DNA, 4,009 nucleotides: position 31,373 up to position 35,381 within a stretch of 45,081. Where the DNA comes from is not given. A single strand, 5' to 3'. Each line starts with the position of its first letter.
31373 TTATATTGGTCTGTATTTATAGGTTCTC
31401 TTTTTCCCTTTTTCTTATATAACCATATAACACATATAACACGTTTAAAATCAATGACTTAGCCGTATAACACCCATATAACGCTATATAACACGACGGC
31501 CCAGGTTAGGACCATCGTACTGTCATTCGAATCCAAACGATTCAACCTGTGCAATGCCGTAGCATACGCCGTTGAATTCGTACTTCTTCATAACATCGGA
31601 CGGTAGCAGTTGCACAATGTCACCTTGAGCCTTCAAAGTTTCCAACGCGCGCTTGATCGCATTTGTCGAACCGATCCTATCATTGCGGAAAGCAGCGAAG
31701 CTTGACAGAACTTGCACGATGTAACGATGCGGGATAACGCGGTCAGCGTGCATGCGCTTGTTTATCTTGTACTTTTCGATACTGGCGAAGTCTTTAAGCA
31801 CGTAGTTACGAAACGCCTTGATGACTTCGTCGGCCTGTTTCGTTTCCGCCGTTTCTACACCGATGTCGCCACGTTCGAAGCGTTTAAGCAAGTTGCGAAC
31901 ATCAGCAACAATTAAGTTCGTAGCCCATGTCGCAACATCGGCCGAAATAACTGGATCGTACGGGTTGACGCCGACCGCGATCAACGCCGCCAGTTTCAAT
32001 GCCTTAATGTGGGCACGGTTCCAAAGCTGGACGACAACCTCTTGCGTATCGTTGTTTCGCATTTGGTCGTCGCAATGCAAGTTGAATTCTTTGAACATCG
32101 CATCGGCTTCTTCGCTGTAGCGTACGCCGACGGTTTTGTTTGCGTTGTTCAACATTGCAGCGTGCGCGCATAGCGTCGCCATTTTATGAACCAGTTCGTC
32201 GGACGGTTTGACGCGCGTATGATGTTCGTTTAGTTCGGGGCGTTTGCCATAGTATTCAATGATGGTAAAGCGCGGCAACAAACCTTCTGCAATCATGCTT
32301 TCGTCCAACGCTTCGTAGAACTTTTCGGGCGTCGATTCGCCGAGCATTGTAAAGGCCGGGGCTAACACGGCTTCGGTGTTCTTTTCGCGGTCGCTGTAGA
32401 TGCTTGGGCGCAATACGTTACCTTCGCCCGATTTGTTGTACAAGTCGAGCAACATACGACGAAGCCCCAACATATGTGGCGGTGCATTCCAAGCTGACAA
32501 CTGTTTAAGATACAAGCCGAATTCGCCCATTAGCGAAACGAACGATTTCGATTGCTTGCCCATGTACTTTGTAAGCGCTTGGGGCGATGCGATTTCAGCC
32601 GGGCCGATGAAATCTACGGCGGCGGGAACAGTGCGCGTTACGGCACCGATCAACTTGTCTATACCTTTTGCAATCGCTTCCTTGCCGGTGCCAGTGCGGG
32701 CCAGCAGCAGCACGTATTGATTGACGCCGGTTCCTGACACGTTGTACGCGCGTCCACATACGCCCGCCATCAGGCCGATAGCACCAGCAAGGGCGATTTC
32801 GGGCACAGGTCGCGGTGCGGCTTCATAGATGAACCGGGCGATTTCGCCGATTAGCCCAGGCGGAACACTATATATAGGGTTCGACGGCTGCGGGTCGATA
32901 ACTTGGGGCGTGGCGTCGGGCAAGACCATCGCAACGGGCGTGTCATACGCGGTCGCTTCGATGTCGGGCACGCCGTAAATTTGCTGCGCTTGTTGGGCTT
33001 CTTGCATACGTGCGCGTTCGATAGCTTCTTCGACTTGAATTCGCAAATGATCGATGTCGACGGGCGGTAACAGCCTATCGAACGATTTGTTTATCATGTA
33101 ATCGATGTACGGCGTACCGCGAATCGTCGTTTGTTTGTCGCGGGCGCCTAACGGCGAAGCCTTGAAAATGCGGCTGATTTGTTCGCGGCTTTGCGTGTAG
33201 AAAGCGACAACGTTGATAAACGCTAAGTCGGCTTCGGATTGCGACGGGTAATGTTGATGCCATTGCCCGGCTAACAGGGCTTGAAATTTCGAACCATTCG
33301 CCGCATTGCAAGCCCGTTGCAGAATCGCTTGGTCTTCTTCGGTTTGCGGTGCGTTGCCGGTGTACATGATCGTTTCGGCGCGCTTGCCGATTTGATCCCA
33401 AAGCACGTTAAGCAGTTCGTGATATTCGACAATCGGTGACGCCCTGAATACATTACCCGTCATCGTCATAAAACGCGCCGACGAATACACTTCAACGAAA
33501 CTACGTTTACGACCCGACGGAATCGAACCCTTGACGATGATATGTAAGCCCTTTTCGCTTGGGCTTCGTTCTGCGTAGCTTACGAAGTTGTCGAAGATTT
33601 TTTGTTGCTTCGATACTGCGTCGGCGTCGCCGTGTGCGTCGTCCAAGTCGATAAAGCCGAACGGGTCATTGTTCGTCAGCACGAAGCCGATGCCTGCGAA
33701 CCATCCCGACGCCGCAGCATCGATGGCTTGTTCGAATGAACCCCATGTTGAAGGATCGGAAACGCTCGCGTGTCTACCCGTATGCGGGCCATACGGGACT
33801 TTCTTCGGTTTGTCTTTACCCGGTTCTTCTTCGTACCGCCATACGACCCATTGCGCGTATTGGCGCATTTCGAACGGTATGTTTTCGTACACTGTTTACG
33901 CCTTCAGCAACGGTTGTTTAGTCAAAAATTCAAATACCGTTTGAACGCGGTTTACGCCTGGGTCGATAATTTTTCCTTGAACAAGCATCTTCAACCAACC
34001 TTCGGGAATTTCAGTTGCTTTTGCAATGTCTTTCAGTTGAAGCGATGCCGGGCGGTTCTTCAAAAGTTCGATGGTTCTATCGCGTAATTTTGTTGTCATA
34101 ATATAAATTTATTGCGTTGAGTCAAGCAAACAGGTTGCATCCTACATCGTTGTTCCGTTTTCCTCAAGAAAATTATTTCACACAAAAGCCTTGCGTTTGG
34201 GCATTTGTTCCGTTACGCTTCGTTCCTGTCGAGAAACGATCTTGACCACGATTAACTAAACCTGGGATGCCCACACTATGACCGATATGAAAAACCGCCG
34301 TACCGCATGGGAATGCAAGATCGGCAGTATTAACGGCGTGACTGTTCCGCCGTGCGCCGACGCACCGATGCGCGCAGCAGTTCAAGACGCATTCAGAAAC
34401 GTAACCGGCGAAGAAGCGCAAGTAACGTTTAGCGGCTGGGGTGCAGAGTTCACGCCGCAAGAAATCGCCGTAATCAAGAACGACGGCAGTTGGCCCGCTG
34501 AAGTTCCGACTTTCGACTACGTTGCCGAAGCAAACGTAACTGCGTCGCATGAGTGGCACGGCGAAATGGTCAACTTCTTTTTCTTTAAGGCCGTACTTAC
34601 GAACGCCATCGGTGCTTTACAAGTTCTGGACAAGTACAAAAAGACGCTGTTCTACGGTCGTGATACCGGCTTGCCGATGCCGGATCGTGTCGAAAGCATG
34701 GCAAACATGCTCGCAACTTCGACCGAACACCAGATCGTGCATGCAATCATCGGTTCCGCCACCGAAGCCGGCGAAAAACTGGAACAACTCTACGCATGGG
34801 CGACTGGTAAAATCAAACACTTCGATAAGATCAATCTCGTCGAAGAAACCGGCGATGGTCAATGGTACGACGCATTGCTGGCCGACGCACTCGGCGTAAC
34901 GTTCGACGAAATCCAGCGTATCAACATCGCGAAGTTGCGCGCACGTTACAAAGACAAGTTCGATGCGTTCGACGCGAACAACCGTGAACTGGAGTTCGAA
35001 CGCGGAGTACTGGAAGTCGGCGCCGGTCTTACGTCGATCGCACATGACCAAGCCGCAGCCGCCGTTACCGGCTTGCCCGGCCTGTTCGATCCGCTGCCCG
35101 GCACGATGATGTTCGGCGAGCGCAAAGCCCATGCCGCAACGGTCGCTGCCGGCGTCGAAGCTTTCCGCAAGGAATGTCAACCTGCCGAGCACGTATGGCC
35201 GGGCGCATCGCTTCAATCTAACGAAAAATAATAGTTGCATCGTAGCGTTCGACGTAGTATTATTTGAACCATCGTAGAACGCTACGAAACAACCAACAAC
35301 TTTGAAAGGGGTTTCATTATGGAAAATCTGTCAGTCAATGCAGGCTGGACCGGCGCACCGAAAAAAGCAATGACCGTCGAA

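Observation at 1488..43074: The octamer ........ occurs 25 times, genome-wide and mostly in one codon phase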

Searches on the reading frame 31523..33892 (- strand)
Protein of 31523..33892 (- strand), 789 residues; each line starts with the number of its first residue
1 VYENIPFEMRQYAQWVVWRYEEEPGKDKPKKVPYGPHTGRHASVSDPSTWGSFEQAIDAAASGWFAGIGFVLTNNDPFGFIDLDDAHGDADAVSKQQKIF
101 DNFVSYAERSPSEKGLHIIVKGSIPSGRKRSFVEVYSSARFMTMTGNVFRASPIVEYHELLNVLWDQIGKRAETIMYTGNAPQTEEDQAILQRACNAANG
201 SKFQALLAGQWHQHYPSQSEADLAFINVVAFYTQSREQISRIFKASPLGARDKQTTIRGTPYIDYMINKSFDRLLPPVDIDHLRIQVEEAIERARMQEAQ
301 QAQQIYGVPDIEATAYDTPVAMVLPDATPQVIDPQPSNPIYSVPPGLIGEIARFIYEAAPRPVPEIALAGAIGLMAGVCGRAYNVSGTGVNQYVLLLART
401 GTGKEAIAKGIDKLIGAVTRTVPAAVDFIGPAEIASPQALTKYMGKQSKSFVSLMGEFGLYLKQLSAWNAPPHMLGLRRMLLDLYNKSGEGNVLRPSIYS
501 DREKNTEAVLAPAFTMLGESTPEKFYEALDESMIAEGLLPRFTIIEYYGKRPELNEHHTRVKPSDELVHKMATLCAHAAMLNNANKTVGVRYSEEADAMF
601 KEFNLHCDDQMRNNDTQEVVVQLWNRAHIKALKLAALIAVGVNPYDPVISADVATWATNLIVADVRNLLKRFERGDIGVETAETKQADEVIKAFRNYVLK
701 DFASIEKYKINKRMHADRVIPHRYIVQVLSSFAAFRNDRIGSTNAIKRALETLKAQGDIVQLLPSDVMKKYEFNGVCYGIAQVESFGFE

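Call 9: search_protein_families(library=pfam, proteins=[window:31523-33892:-])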
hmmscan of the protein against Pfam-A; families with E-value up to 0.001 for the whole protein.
window:31523-33892:- (789 aa): 2 families
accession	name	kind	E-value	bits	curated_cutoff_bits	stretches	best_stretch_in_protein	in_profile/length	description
PF13148.11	DUF3987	-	8.3e-11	42.1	27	1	499-660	182-350/364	Protein of unknown function (DUF3987)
PF22763.1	NrS1-1_pol-like_HBD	-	2.2e-07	31.1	27.9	1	218-271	1-55/64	NrS-1 polymerase HBD domain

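Call 27: find_related_loci(query=window:31523-33892:-, collection=viral_contigs, flank=10000)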
Query window:31523-33892:- (789 aa) in viral_contigs; peptide patterns used: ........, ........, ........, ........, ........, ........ (x = any residue, [..] = any of these).
50 stretches matched a pattern, but none encodes a relative of the query by tblastn (E <= 1e-3).
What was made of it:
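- Tried and rejected: Relatives of the primase from a single protein. find_related_loci found none (call 27).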

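Call 29: find_related_loci(query=A1, collection=viral_contigs, flank=10000)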
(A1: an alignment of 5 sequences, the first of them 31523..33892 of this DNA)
Query A1 (789 aa) in viral_contigs; peptide patterns used: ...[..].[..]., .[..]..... (x = any residue, [..] = any of these).
232 stretches matched a pattern; 186 encode a relative of the query (tblastn E <= 1e-3); the best 80 are kept; 80 distinct loci.
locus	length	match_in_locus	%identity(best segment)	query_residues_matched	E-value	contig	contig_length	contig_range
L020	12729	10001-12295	58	1-788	0e+0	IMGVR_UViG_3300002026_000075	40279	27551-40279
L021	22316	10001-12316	57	2-786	0e+0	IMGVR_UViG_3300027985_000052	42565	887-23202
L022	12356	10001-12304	58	3-788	0e+0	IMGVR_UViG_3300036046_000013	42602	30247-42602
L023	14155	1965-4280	57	1-788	0e+0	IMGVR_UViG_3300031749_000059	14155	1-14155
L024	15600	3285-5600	57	2-788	0e+0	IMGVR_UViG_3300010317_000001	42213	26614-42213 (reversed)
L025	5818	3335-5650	57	2-788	0e+0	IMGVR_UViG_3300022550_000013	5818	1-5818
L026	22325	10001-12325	58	1-788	0e+0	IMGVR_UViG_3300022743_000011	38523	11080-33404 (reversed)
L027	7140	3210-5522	56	2-788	0e+0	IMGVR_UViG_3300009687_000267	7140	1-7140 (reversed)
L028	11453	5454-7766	56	2-788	0e+0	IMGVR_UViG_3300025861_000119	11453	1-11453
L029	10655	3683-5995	56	2-788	0e+0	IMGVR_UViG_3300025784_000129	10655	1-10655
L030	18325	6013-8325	56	2-788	0e+0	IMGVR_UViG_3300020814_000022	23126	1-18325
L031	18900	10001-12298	56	3-788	0e+0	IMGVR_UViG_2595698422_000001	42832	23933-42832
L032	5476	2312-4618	57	4-788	0e+0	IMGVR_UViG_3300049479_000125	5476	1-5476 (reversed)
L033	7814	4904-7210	57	4-788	0e+0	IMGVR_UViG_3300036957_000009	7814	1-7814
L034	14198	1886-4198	56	2-788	0e+0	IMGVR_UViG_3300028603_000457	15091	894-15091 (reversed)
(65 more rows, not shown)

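Call 31: search_dna_similar(query=window:31523-33892:-, collection=phages, mode=protein, max_rows=60, rows=spread)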
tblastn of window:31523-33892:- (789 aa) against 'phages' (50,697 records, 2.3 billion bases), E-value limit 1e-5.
Records with a match: 469; places in all: 478; records where one place covers at least 80% of the query: 266.
Best place of each record, by identity: <60% 469.
By first word of the organism name: Pseudomonas 96; Escherichia 49; Klebsiella 39; Vibrio 26; Stenotrophomonas 23; Xanthomonas 18; Lactobacillus 17; Rhizobium 15; Listeria 15; Acinetobacter 11; and 50 more.
By host as written in the record: Pseudomonas aeruginosa 33; - 32; Klebsiella pneumoniae 25; Escherichia coli 19; Stenotrophomonas maltophilia 15; Pseudomonas aeruginosa PAO1 11; Pseudomonas syringae 8; Escherichia coli K-12 8; and 179 more.
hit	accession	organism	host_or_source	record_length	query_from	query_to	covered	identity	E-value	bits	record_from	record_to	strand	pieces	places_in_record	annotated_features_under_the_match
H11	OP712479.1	Pseudomonas phage PSV3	Pseudomonas syringae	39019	2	788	100%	57.3%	3e-138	958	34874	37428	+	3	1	hypothetical protein (x4)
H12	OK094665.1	Pseudomonas phage vB_Pae_W3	Pseudomonas aeruginosa PAO1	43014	2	788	100%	56.2%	0e+0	858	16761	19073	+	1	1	DNA primase/helicase | hypothetical protein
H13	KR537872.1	Stenotrophomonas phage vB_SmaS-DLP_1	Stenotrophomonas maltophilia D1585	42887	2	788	100%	56.1%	0e+0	860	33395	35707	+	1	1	replicative primase helicase | transcriptional regulator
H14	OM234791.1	Pseudomonas phage PA02_HSun-2022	Pseudomonas aeruginosa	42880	2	788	100%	56.1%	0e+0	858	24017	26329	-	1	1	DNA primase/helicase | hypothetical protein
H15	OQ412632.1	Pseudomonas phage PSA-KC1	Pseudomonas aeruginosa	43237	2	788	100%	56.1%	0e+0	858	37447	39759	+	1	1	DNA primase | HTH DNA binding protein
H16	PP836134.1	Pseudomonas phage GEC_K2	Pseudomonas aeruginosa 573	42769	2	788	100%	56.0%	0e+0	855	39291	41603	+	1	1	replicative primase helicase protein | hypothetical protein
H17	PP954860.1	Escherichia phage Halfdan_Juelich_variant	Pseudomonas taiwanensis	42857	1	788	100%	55.8%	0e+0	846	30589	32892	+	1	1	DNA primase | hypothetical protein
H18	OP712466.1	Pseudomonas phage PSV3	Pseudomonas syringae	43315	2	788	100%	55.6%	1e-120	1014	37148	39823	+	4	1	hypothetical protein (x5)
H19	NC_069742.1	Pseudomonas phage vB_PaeS-Yazdi-M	Pseudomonas aeruginosa Y15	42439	1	788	100%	55.0%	0e+0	841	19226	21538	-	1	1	replicative primase/helicase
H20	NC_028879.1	Pseudomonas phage PaMx42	Pseudomonas aeruginosa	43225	1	788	100%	55.0%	0e+0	840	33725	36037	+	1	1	DNA primase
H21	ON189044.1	Xanthomonas phage Pfeifenkraut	Xanthomonas translucens pv. translucens ...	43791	1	788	100%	53.1%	0e+0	789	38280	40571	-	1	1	replicative primase helicase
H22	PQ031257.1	Brenneria phage vb_Bg_BREN6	Brenneria goodwinii FRB 141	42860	1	788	100%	50.4%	0e+0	751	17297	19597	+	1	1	DNA primase | HTH DNA binding protein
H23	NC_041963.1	Rhodobacter phage RcSpartan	Rhodobacter capsulatus YW1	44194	1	786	100%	50.0%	0e+0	753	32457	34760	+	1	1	DNA primase | hypothetical protein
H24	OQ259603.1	Pseudomonas phage UF_RH1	Pseudomonas aeruginosa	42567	2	628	79%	58.5%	0e+0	721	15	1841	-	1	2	transcriptional regulator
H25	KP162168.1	Paracoccus phage vB_PmaS-R3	Paracoccus marcusii JL-65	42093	1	786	100%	44.5%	0e+0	627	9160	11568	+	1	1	primase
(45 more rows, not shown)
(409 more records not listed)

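Call 62: search_protein_families(library=phrogs, proteins=[window:31523-33892:-], max_evalue=0.00001)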
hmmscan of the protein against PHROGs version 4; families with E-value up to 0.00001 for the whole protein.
window:31523-33892:- (789 aa): 7 families
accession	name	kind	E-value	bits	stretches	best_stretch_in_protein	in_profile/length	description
phrog_3022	-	DNA, RNA and nucleotide metabolism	4.5e-253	843.2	1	1-777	5-785/788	DNA primase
phrog_1829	-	DNA, RNA and nucleotide metabolism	1.6e-68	232.6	1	1-274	2-293/772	DNA primase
phrog_13901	-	DNA, RNA and nucleotide metabolism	1.8e-63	215.8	1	1-272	7-293/341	DNA primase/helicase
phrog_8643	-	DNA, RNA and nucleotide metabolism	9.1e-27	95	1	4-153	36-175/179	DNA polymerase/primase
phrog_10514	-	DNA, RNA and nucleotide metabolism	4e-22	79.2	1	350-658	346-657/750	DNA primase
phrog_15962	-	DNA, RNA and nucleotide metabolism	3.2e-14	53.1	1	4-153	30-192/835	DNA primase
phrog_35045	-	DNA, RNA and nucleotide metabolism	7e-06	25.5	0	44-164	50-176/826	DNA primase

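Call 68: search_solved_structures(query=window:31523-33892:-, max_evalue=0.01)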
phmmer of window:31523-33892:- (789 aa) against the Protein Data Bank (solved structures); distinct sequences matched with E-value up to 0.01: 5.
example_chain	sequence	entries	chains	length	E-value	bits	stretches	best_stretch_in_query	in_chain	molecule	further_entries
7ola_A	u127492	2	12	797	2.6e-31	111.9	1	4-256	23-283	DNA primase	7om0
7rr3_A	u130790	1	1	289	3.2e-31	111.6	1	9-272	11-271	Primase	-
6k9a_A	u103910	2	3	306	3.5e-31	111.5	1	9-272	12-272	Primase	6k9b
6a9w_A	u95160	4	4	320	4.1e-31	111.3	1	9-272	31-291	Primase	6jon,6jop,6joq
7rr4_A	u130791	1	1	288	2.6e-30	108.7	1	9-272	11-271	Primase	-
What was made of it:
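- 31523..33892 (-): primase-polymerase/helicase, 789 aa: AEP domain, NrS-1-type helix-bundle domain, DUF3987 P-loop domain. Proposed reader of the octamer. Pfam (call 9); PHROG DNA primase (call 62); residues 9-272 match NrS-1 N300 structures 6a9w/6k9a/7rr3 at E~3e-31 (call 68)
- On Primase (AEP prim-pol) recognition/initiation site: Window 31523-33892: Pfam NrS-1 HBD + DUF3987 (call 9), PHROG DNA primase (call 62), PDB NrS-1 N300 at E~3e-31 (call 68).
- Closest known: Template recognition sites of AEP primase-polymerases with a helix-bundle domain. Same: The window encodes a clear homologue of the NrS-1 N300 domain (E~3e-31, call 68).
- Window prim-pol residues 9-272 match NrS-1 N300 at E~3e-31 (call 68), and Pfam finds the NrS-1 HBD (call 9).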

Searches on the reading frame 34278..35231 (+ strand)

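Call 10: search_protein_families(library=pfam, proteins=[window:34278-35231:+])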
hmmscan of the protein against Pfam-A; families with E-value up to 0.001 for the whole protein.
window:34278-35231:+ (317 aa): 0 families

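Call 62: search_protein_families(library=phrogs, proteins=[window:34278-35231:+], max_evalue=0.00001)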
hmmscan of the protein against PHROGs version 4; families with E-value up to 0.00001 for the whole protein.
window:34278-35231:+ (317 aa): 3 families
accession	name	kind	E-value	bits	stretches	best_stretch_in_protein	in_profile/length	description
phrog_229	-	other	3.5e-44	152.8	1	76-252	179-374/533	MazG-like pyrophosphatase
phrog_37613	-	other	1.5e-16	61.5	1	75-242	214-382/394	MazG-like pyrophosphatase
phrog_22758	-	other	2.8e-07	31.5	1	180-237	159-217/221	MazG-like pyrophosphatase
